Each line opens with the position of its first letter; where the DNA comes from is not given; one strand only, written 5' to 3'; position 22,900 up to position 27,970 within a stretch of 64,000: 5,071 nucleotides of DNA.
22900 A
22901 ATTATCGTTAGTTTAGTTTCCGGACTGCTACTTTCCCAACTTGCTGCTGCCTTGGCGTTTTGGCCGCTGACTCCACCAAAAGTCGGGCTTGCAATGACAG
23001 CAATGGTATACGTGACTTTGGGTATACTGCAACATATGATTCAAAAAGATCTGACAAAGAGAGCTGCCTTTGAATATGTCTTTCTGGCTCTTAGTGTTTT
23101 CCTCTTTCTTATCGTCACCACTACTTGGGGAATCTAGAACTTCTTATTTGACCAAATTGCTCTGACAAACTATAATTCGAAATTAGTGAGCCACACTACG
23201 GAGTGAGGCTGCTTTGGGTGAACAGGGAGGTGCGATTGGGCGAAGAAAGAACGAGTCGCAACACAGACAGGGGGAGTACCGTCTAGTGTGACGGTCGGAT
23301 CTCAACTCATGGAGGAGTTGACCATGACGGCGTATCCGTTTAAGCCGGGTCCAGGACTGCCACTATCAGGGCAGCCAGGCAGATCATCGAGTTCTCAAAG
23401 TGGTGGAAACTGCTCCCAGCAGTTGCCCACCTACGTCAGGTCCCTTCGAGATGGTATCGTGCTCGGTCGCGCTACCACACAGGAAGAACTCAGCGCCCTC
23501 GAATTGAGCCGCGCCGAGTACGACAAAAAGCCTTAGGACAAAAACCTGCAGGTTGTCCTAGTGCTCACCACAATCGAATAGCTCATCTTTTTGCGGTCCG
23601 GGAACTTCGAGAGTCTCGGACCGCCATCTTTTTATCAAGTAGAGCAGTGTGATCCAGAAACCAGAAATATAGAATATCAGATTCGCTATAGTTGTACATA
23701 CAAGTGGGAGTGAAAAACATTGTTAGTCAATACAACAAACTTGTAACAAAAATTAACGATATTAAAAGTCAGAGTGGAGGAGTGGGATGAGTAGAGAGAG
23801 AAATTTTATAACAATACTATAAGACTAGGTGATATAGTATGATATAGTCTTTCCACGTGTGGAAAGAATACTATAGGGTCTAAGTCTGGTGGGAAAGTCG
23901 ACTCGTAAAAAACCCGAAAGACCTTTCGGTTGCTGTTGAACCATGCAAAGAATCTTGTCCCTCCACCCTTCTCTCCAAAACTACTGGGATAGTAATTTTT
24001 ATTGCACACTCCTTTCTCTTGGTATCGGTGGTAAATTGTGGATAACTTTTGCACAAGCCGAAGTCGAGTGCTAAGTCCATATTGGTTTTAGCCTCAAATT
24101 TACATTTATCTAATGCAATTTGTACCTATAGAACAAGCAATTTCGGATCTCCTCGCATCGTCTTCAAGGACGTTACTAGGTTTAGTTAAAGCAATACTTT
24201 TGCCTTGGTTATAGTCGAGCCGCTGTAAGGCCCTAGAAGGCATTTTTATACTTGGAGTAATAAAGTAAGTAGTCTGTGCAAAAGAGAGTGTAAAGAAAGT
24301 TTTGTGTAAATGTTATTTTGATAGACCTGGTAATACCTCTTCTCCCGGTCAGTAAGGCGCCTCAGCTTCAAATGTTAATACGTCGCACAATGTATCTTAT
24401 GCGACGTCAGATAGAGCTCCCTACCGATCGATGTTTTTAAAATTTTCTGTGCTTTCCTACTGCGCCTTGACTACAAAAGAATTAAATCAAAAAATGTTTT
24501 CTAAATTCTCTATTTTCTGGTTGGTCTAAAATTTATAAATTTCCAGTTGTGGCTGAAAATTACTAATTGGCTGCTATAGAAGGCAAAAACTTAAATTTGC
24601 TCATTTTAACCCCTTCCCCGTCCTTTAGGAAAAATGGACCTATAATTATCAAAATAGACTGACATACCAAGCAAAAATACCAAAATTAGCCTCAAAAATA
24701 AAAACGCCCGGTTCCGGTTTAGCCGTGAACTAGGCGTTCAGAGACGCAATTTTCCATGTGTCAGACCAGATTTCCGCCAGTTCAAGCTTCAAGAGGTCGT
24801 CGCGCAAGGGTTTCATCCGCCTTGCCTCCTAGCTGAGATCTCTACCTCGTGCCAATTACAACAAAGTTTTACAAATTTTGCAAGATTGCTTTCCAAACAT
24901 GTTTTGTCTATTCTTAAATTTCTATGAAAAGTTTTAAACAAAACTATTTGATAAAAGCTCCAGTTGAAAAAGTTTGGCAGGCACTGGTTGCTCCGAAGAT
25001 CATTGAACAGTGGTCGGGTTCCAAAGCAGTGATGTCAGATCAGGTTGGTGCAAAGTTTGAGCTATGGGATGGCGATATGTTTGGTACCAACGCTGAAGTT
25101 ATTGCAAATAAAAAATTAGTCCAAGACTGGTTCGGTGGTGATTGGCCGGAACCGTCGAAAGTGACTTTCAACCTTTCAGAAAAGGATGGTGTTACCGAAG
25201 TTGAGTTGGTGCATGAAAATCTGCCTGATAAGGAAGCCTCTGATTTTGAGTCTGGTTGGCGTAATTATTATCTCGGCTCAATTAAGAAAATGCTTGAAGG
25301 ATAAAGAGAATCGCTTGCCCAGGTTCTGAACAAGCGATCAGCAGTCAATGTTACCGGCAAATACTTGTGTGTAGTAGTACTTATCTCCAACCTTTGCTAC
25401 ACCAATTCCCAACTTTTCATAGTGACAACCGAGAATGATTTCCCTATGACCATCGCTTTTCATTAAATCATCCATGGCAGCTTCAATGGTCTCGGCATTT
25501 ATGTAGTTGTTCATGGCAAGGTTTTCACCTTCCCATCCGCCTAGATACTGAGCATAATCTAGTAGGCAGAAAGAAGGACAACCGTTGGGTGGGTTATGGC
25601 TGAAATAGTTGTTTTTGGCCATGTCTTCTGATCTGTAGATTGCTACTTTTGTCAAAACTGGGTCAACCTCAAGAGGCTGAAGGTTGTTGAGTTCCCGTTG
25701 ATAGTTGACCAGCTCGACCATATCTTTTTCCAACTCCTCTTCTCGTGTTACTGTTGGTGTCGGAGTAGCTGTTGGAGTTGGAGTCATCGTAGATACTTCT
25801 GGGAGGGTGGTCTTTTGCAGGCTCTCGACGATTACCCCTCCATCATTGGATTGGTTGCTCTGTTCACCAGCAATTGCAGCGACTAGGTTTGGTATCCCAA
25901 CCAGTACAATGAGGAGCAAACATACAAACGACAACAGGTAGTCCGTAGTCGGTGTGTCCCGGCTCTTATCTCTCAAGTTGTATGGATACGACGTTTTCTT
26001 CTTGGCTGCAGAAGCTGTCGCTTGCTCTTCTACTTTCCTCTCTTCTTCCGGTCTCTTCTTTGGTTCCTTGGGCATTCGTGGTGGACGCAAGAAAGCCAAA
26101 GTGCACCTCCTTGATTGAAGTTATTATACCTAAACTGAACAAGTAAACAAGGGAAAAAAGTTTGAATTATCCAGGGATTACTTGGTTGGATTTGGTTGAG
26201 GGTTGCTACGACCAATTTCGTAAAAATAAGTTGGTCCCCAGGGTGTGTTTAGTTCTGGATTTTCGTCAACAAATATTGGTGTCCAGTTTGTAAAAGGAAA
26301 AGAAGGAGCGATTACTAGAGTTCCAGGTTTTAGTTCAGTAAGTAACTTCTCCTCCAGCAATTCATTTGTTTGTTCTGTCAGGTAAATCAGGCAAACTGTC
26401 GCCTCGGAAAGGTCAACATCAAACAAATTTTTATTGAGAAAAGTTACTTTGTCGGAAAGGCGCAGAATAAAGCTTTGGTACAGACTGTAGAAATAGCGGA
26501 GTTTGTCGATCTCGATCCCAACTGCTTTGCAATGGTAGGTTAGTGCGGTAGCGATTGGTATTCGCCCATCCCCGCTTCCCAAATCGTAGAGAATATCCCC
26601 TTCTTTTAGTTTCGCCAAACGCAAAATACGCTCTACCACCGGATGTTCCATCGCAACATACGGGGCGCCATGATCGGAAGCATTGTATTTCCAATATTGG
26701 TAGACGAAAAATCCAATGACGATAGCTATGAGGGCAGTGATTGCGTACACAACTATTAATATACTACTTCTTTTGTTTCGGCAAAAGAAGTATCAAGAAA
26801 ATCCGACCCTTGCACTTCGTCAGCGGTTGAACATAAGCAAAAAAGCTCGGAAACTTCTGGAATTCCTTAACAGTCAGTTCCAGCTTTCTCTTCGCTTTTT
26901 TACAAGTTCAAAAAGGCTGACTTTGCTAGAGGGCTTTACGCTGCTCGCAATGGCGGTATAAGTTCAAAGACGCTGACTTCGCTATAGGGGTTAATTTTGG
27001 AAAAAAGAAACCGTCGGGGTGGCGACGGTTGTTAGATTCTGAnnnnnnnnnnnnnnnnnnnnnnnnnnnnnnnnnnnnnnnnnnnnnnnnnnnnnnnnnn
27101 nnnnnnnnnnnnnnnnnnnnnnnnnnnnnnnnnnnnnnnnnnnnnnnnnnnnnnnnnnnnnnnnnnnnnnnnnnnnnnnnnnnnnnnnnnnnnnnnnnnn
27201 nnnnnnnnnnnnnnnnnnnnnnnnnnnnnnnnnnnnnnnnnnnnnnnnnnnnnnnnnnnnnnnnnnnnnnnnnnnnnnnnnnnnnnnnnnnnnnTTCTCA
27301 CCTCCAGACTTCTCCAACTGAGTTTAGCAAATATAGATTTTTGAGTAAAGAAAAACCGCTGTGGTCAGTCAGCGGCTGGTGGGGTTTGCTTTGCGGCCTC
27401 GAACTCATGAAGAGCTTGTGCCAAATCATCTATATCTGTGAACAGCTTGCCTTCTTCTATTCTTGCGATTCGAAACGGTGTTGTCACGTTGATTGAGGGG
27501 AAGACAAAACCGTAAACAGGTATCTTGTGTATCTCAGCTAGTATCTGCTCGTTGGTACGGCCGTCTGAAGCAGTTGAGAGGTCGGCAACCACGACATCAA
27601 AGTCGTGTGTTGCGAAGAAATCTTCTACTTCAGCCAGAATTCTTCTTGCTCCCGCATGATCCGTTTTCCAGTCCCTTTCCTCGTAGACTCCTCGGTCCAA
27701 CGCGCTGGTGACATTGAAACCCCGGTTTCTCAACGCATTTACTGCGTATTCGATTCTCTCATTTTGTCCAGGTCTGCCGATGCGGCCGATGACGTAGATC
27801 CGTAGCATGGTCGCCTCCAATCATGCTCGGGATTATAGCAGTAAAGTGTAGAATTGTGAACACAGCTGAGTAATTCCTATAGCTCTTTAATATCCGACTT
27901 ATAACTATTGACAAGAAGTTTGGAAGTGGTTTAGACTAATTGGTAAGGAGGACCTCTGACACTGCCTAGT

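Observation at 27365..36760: Islands of ~55-60% GC genes in a ~40% GC genome: likely horizontally acquired cargo, possibly from a high-GC donor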

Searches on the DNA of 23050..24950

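Call 73: search_rna_families(source=window, start=23050, end=23850, threshold=evalue, max_evalue=1, show_alignments=1)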
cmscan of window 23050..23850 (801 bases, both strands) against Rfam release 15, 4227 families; matches with E-value up to 1: 0.
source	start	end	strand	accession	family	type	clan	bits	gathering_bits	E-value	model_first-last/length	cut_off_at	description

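Call 80: search_rna_families(source=window, start=23600, end=24950, threshold=evalue, max_evalue=1, show_alignments=1)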
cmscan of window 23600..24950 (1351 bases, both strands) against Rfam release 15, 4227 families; matches with E-value up to 1: 1.
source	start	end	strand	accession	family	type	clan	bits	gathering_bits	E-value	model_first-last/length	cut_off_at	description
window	24441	24497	-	RF01714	Ocean-V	Gene; sRNA;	-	19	75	0.73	1-72/72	no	Ocean-V RNA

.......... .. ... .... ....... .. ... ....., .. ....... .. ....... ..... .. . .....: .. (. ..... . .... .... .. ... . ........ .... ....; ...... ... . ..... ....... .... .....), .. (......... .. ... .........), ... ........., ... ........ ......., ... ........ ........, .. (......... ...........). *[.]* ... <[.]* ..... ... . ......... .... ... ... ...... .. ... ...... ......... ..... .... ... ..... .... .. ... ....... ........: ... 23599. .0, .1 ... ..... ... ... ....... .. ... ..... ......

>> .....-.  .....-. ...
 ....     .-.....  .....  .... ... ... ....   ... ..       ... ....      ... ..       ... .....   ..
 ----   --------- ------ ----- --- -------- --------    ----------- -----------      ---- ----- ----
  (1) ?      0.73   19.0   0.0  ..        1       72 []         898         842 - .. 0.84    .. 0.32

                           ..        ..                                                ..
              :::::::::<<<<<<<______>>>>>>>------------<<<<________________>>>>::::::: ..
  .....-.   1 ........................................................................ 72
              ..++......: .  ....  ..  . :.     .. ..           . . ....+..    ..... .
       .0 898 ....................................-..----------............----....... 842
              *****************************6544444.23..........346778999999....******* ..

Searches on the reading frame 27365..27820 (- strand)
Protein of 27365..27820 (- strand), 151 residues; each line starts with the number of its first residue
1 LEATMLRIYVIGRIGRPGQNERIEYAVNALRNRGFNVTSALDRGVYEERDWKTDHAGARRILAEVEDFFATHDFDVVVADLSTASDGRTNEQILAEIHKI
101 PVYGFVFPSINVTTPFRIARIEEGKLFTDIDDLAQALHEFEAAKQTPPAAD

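Call 8: search_protein_families(library=pfam, proteins=[window:27365-27820:-], max_evalue=0.1)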
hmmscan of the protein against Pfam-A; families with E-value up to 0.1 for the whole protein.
window:27365-27820:- (151 aa): 0 families

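Call 18: search_protein_families(library=phrogs, proteins=[window:27365-27808:-], max_evalue=0.01)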
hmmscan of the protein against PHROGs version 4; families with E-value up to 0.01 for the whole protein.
window:27365-27808:- (147 aa): 0 families

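Call 96: search_protein_families(library=padloc, proteins=[window:27365-27808:-], max_evalue=0.01)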
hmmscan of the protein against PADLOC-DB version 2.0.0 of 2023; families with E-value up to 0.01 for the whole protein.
window:27365-27808:- (147 aa): 0 families

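Call 97: search_protein_families(library=ncbifam, proteins=[window:27365-27808:-], max_evalue=0.01)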
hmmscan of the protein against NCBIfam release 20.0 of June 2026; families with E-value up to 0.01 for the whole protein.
window:27365-27808:- (147 aa): 1 family
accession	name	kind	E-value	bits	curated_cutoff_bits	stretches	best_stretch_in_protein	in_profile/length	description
TIGR00036.1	dapB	equivalog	0.0086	15.6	122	0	1-100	1-102/270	4-hydroxy-tetrahydrodipicolinate reductase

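Call 114: search_solved_structures(query=window:27365-27808:-, max_evalue=1)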
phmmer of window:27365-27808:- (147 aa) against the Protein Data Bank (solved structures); distinct sequences matched with E-value up to 1: 3.
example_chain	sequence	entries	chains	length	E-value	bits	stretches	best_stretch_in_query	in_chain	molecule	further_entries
8udi_A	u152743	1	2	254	0.52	13.5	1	57-107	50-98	Glutamate racemase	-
2jfx_A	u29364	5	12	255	0.52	13.5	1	57-107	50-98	GLUTAMATE RACEMASE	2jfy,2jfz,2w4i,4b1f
8tba_A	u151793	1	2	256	0.53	13.5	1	57-107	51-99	Glutamate racemase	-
